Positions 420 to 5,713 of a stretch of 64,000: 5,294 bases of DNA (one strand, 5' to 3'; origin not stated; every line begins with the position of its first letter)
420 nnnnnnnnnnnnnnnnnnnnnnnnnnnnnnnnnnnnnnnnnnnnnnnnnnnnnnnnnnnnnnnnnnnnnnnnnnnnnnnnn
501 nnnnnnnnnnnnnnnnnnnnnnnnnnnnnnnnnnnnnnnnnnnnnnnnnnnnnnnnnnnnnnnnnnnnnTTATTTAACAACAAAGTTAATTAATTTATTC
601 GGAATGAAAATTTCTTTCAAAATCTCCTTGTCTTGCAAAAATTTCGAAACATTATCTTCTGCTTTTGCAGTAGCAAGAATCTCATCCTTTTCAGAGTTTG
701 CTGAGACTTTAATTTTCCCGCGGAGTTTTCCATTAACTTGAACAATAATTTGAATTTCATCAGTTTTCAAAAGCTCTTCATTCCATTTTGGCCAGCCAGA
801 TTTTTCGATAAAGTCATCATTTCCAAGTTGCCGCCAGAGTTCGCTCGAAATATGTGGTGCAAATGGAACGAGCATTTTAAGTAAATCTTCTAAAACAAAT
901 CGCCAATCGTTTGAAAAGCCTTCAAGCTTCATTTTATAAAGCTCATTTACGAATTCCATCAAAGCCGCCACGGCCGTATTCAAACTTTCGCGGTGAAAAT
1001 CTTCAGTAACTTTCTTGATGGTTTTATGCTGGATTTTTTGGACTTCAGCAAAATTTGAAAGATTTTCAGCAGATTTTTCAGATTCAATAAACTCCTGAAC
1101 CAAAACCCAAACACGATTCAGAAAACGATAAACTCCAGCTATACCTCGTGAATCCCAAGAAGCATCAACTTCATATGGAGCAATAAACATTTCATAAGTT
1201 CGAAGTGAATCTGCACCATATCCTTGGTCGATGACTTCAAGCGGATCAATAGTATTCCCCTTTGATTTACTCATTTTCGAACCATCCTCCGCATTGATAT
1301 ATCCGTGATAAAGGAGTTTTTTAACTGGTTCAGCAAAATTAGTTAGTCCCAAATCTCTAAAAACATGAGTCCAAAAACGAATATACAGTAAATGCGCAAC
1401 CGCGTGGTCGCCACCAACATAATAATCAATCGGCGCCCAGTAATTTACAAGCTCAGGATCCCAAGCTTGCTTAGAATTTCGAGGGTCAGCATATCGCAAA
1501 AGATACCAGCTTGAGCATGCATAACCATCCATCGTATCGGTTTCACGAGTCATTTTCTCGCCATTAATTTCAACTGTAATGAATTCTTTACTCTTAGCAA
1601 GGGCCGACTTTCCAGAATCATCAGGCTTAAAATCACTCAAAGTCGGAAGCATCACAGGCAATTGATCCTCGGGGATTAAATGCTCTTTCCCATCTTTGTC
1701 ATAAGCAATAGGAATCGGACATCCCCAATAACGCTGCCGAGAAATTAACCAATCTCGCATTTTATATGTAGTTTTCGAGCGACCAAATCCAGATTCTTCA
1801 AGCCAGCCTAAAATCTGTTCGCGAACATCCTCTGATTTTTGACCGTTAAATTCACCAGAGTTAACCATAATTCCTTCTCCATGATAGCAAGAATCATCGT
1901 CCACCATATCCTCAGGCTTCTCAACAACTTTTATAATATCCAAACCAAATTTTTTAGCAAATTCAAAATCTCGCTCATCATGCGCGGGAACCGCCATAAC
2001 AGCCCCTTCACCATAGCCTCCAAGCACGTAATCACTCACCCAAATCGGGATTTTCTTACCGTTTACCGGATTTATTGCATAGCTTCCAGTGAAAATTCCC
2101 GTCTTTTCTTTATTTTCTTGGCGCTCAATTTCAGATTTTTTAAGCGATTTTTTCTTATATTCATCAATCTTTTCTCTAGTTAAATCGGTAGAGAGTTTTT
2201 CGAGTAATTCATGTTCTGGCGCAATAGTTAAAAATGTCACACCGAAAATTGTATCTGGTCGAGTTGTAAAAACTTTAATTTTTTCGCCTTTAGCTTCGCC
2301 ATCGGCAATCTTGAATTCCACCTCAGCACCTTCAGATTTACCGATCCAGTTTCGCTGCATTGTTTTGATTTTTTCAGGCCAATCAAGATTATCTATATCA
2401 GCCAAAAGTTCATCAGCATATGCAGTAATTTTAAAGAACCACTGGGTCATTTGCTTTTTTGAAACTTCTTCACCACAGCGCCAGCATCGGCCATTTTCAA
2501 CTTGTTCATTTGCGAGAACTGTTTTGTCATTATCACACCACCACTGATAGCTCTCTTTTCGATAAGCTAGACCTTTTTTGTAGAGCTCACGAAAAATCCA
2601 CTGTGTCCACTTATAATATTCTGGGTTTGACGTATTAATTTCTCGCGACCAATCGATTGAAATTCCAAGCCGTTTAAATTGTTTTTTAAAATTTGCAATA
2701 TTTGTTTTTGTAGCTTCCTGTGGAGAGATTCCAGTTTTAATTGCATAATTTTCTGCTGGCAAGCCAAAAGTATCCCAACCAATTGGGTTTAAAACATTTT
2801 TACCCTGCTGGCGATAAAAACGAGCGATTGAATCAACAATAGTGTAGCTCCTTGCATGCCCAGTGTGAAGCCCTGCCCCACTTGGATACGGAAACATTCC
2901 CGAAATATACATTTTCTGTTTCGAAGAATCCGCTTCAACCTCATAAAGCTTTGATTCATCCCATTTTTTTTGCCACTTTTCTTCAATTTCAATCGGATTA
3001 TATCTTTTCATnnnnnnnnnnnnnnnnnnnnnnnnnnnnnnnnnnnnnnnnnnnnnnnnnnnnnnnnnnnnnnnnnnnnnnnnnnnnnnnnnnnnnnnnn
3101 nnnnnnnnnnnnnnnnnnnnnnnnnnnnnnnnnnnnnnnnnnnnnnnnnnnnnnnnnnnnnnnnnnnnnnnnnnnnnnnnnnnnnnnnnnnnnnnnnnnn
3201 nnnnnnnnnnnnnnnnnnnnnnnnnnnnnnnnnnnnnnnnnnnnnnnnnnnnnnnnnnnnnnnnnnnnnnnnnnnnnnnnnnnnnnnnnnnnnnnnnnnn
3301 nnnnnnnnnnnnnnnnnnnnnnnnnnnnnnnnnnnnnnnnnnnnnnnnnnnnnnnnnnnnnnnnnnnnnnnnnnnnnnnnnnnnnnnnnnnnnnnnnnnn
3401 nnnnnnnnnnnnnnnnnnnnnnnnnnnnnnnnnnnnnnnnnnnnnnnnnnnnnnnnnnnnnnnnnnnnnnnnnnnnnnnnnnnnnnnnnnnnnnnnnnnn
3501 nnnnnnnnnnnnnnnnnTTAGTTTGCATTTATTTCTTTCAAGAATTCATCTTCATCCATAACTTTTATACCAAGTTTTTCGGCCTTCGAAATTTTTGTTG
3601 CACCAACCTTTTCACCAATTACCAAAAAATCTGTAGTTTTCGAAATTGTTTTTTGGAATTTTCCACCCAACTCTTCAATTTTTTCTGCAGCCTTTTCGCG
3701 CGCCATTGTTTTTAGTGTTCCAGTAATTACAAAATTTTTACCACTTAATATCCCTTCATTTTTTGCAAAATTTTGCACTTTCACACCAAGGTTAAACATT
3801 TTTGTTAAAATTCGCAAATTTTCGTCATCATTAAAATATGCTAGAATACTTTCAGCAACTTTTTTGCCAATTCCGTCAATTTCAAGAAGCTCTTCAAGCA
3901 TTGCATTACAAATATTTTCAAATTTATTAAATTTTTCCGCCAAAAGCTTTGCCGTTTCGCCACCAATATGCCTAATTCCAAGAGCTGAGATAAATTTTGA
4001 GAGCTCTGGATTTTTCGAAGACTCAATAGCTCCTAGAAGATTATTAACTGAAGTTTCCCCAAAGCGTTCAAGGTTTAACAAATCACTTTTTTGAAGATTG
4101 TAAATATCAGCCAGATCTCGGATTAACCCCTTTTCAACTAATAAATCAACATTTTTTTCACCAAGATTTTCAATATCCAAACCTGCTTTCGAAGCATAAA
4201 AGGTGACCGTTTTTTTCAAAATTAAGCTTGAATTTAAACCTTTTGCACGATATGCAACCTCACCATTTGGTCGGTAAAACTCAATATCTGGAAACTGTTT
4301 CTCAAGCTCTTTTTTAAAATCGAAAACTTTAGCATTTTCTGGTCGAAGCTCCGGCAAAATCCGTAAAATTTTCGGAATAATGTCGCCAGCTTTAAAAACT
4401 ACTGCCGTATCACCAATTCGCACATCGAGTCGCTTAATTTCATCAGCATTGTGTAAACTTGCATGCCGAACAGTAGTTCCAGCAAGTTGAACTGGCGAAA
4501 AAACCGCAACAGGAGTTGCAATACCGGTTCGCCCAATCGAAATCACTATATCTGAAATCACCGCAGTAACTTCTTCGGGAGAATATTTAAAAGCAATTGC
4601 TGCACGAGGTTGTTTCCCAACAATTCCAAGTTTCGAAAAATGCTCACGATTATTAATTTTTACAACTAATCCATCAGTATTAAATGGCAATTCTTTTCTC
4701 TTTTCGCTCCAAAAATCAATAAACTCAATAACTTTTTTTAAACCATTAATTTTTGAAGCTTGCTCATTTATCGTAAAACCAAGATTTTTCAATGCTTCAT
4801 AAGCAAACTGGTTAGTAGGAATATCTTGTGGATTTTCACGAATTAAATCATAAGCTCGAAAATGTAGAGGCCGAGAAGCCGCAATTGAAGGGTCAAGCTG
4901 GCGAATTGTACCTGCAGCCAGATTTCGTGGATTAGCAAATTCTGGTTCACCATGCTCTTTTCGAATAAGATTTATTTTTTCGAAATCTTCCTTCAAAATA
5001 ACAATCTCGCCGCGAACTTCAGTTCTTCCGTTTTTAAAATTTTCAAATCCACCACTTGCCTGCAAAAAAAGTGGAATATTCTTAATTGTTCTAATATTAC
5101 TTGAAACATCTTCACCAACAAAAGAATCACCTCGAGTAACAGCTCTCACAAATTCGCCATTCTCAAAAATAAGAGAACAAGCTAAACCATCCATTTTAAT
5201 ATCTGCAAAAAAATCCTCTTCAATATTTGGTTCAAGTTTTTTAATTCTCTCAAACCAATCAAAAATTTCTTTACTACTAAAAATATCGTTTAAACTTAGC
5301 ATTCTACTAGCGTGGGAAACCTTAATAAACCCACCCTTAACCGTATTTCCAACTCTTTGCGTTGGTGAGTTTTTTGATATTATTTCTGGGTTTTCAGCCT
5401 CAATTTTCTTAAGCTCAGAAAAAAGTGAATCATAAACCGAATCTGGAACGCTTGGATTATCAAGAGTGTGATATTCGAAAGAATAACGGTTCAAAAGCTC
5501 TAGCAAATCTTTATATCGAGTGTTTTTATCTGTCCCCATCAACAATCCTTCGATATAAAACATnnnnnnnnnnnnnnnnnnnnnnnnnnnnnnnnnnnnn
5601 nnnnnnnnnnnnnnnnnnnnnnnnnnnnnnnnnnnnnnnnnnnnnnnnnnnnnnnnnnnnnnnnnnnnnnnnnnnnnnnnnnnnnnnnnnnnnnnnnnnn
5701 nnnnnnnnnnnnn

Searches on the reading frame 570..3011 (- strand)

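Call 9: search_protein_families(library=pfam, proteins=[window:570-3011:-], max_evalue=0.001)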
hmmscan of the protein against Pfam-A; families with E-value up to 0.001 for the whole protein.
window:570-3011:- (813 aa): 5 families
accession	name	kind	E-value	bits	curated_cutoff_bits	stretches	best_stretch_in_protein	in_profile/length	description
PF13603.12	tRNA-synt_1_2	-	4.7e-68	228.8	25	1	220-404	1-184/185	Leucyl-tRNA synthetase, editing domain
PF00133.28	tRNA-synt_1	-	1.8e-52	179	22.7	2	12-225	1-227/414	tRNA synthetases class I (I, L, M and V)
PF09334.17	tRNA-synt_1g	-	3.2e-37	128.7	20.1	2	35-185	2-148/391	tRNA synthetases class I (M)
PF08264.19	Anticodon_1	-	3e-24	86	25.1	1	662-777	9-146/148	Anticodon-binding domain of tRNA ligase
PF01406.26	tRNA-synt_1e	-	1.2e-05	25.3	27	0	29-187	7-163/301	tRNA synthetases class I (C) catalytic domain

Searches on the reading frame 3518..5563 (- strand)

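Call 9: search_protein_families(library=pfam, proteins=[window:3518-5563:-], max_evalue=0.001)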
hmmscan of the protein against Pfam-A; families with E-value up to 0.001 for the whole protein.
window:3518-5563:- (681 aa): 8 families
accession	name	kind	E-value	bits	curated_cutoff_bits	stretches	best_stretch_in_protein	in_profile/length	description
PF01653.23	DNA_ligase_aden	-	2.5e-78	263.6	27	1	78-330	3-253/253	NAD-dependent DNA ligase adenylation domain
PF03120.22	DNA_ligase_OB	-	1.1e-29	102.5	32.9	1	334-410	2-78/79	NAD-dependent DNA ligase OB-fold domain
PF12826.13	HHH_2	-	3.8e-22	78.6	27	1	524-585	2-63/64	Helix-hairpin-helix motif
PF00533.33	BRCT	-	6.2e-15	55.6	21.3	1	602-675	2-75/78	BRCA1 C Terminus (BRCT) domain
PF14520.12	HHH_5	-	2.6e-11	44.3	27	1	527-575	4-53/57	Helix-hairpin-helix domain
PF00633.29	HHH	-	1.3e-05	25.2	24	1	548-576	2-30/30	Helix-hairpin-helix motif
PF12738.14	PTCB-BRCT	-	5.1e-05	23.6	22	1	618-669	9-59/63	twin BRCT domain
PF22745.1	Nlig-Ia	-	0.00018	22.5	27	1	29-65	18-54/92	DNA ligase-like, N-terminal NAD+-binding domain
